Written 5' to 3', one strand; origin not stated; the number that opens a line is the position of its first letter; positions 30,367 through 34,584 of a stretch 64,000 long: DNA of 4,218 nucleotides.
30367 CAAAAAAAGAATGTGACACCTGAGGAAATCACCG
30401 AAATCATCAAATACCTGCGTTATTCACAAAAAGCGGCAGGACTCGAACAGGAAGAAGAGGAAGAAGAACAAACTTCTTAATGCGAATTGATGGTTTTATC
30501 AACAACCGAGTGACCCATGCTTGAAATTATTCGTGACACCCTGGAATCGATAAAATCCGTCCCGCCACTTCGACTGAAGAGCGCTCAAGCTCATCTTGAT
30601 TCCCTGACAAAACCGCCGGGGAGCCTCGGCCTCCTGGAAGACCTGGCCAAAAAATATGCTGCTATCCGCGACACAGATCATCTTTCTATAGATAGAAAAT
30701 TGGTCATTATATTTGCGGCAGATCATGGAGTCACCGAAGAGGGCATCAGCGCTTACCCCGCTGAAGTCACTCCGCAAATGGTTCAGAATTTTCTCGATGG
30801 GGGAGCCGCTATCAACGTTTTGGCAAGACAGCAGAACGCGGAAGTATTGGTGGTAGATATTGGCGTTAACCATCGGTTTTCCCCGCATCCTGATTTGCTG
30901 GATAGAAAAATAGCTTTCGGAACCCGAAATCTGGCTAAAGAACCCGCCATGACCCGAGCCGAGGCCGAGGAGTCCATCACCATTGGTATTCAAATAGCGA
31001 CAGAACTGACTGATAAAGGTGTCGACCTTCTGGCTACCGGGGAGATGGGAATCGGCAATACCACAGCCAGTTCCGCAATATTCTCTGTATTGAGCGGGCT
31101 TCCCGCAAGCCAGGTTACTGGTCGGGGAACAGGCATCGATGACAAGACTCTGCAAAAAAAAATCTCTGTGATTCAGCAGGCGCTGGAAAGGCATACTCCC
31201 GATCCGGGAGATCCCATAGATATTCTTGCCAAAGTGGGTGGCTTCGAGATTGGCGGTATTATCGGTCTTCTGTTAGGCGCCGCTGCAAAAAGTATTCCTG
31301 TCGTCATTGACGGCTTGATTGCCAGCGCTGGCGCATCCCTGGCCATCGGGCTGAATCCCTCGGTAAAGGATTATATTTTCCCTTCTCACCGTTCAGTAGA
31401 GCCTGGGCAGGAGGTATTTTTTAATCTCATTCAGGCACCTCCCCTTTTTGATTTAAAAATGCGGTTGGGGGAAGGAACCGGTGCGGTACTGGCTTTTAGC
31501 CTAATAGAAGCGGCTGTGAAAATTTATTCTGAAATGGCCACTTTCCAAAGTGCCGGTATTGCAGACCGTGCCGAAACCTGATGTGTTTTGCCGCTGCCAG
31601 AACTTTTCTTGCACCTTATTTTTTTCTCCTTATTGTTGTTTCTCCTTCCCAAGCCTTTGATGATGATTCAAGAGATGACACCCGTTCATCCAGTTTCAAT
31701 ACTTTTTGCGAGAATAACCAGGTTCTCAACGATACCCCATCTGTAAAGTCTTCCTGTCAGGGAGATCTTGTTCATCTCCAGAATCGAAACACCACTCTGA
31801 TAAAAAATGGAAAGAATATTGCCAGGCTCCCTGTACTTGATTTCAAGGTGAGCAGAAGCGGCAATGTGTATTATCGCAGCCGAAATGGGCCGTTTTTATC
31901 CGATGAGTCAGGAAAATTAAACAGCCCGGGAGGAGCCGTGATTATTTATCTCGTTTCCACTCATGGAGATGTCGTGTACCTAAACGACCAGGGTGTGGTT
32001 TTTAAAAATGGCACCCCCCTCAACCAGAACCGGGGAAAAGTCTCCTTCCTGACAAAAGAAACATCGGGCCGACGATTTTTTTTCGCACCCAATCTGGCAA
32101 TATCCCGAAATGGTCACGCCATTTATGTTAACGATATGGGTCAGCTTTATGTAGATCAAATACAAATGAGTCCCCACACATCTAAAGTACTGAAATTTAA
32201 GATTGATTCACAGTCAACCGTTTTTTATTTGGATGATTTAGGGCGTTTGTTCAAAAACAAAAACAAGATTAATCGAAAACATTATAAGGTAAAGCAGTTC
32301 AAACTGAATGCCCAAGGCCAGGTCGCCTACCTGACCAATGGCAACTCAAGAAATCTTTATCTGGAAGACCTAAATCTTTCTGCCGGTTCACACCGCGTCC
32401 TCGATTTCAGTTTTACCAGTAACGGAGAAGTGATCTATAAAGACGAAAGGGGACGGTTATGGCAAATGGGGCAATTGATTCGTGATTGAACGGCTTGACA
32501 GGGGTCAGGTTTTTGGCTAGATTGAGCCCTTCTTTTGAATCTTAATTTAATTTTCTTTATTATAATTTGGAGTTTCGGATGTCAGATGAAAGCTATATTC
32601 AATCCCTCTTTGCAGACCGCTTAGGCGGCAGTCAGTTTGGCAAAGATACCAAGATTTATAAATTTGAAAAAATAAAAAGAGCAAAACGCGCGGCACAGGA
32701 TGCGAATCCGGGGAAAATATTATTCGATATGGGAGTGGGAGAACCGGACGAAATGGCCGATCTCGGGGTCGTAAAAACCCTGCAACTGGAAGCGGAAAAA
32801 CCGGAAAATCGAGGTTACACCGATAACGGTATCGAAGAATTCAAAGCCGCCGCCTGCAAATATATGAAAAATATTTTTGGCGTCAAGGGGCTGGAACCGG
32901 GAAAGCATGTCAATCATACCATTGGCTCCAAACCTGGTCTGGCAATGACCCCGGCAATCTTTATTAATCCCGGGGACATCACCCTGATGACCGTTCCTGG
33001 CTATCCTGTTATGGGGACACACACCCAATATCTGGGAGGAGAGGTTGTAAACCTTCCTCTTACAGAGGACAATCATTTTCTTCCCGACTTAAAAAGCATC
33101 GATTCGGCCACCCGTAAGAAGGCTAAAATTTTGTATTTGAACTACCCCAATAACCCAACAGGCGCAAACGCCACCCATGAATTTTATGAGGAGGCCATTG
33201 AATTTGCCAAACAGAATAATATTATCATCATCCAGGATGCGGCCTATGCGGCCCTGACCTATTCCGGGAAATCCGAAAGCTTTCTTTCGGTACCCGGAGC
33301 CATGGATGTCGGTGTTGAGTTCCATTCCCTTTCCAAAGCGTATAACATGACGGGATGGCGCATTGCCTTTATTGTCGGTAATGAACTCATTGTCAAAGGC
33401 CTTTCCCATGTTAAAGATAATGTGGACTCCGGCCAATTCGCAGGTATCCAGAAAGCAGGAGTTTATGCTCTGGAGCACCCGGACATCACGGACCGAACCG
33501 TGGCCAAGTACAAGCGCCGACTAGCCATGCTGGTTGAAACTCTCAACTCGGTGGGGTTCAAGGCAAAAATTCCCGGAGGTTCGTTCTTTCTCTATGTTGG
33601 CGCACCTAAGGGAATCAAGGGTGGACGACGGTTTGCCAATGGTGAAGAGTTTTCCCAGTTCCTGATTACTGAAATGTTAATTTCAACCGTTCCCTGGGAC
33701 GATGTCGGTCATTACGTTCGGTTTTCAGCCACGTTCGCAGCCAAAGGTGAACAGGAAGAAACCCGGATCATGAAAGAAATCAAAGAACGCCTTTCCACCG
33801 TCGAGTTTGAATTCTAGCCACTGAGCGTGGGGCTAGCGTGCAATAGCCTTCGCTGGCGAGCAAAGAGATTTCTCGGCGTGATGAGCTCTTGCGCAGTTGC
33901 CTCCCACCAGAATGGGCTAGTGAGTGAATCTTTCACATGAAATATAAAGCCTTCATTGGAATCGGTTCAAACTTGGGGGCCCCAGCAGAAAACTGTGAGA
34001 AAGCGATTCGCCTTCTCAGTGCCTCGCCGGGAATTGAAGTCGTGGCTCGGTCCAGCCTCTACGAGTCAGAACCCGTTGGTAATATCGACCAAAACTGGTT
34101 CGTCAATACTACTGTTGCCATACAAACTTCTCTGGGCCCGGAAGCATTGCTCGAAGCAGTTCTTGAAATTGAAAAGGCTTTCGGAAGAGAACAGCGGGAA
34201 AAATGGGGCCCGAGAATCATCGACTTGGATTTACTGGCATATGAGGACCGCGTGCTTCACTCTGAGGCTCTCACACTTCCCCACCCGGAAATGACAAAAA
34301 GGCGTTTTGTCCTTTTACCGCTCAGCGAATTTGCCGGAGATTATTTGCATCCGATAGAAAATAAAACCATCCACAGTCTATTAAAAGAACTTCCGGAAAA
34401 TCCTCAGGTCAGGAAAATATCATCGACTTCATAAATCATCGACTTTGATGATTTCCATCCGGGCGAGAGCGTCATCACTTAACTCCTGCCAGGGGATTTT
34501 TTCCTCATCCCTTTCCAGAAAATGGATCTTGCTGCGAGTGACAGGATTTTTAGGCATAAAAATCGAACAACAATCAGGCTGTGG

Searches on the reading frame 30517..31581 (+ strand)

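Call 40: search_protein_families(library=pfam, proteins=[window:30517-31581:+])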
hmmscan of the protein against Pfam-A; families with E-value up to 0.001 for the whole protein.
window:30517-31581:+ (354 aa): 1 family
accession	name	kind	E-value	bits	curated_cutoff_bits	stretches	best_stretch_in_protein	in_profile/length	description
PF02277.22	DBI_PRT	-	3.4e-137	457.6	22.6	1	21-348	10-329/329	Phosphoribosyltransferase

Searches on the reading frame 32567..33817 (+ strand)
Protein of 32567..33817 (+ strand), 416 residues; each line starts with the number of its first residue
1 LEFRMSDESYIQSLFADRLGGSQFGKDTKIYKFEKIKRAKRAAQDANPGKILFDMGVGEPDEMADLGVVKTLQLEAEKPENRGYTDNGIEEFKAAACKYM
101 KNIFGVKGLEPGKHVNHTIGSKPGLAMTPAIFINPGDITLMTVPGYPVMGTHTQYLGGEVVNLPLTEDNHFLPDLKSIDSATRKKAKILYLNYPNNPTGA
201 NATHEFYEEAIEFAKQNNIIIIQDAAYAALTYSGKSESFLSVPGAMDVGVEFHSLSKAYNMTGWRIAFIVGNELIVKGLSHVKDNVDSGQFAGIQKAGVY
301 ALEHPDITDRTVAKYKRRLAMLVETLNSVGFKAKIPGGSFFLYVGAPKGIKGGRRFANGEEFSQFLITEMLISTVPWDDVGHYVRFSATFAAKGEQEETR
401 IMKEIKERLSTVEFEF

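Call 41: search_protein_families(library=ncbifam, proteins=[window:32567-33817:+])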
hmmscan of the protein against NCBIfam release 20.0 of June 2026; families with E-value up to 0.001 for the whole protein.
window:32567-33817:+ (416 aa): 67 families (the best 25 are shown)
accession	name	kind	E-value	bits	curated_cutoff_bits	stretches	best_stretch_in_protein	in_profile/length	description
NF004937.0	PRK06290.1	equivalog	6.6e-208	690.4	585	1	8-416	2-410/410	LL-diaminopimelate aminotransferase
NF006756.0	PRK09276.1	subfamily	2.5e-105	352.6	507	1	30-402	13-382/387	LL-diaminopimelate aminotransferase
TIGR03540.1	DapC_direct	equivalog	6.5e-105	351.2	593.25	1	31-393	12-371/383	LL-diaminopimelate aminotransferase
NF005977.0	PRK08068.1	subfamily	3.4e-84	283.3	494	1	43-381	25-358/391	transaminase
NF005815.0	PRK07681.1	equivalog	9.6e-80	268.5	545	1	44-350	26-333/399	LL-diaminopimelate aminotransferase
NF004611.0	PRK05942.1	equivalog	2.3e-73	247.4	628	1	31-351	18-338/394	aspartate aminotransferase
NF006604.0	PRK09148.1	equivalog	2.2e-68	231.1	648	1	31-376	14-355/406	LL-diaminopimelate aminotransferase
NF005613.0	PRK07366.1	equivalog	1.5e-65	221.7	486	1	32-386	14-368/391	LL-diaminopimelate aminotransferase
NF006033.0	PRK08175.1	equivalog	2.9e-64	217.5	647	1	31-400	19-384/407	alanine transaminase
NF006387.0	PRK08636.1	equivalog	4.5e-62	210.3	675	1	31-382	16-370/403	LL-diaminopimelate aminotransferase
NF041364.1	GntC_guanitoxin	equivalog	6.6e-54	183.1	415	1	55-377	3-324/356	guanitoxin biosynthesis PLP-dependent (S)-gamma-hydroxy-L-arginine cyclodehydratase GntC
TIGR03537.1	DapC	equivalog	2.6e-47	161.5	453.6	1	52-352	2-301/350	succinyldiaminopimelate transaminase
NF041091.1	asp_aminotase_Arch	equivalog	1e-42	146.4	550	1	39-393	16-360/376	aspartate aminotransferase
NF004975.0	PRK06348.1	equivalog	2e-39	135.7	549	1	44-391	23-368/384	pyridoxal phosphate-dependent aminotransferase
NF005816.0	PRK07682.1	equivalog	4.7e-37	127.5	620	1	52-381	31-354/390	aminotransferase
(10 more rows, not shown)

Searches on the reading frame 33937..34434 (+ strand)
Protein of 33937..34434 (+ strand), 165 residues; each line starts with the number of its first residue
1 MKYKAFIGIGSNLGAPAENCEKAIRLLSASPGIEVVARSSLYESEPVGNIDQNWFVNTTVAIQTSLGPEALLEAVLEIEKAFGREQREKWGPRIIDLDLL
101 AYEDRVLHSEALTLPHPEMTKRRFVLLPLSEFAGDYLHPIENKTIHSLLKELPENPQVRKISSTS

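Call 41: search_protein_families(library=ncbifam, proteins=[window:33937-34434:+])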
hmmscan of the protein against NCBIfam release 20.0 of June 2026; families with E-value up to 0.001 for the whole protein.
window:33937-34434:+ (165 aa): 3 families
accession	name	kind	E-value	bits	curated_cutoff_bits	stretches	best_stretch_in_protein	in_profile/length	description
TIGR01498.1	folK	equivalog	5.2e-40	136.6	54.1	1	5-132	1-126/128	2-amino-4-hydroxy-6-hydroxymethyldihydropteridine diphosphokinase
NF007595.0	PRK10239.1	equivalog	1.5e-33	115.8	252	1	5-151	4-150/159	2-amino-4-hydroxy-6-hydroxymethyldihydropteridine diphosphokinase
NF010692.0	PRK14092.1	equivalog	9.9e-31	106.7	234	1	3-137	8-141/163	2-amino-4-hydroxy-6-hydroxymethyldihydropteridine diphosphokinase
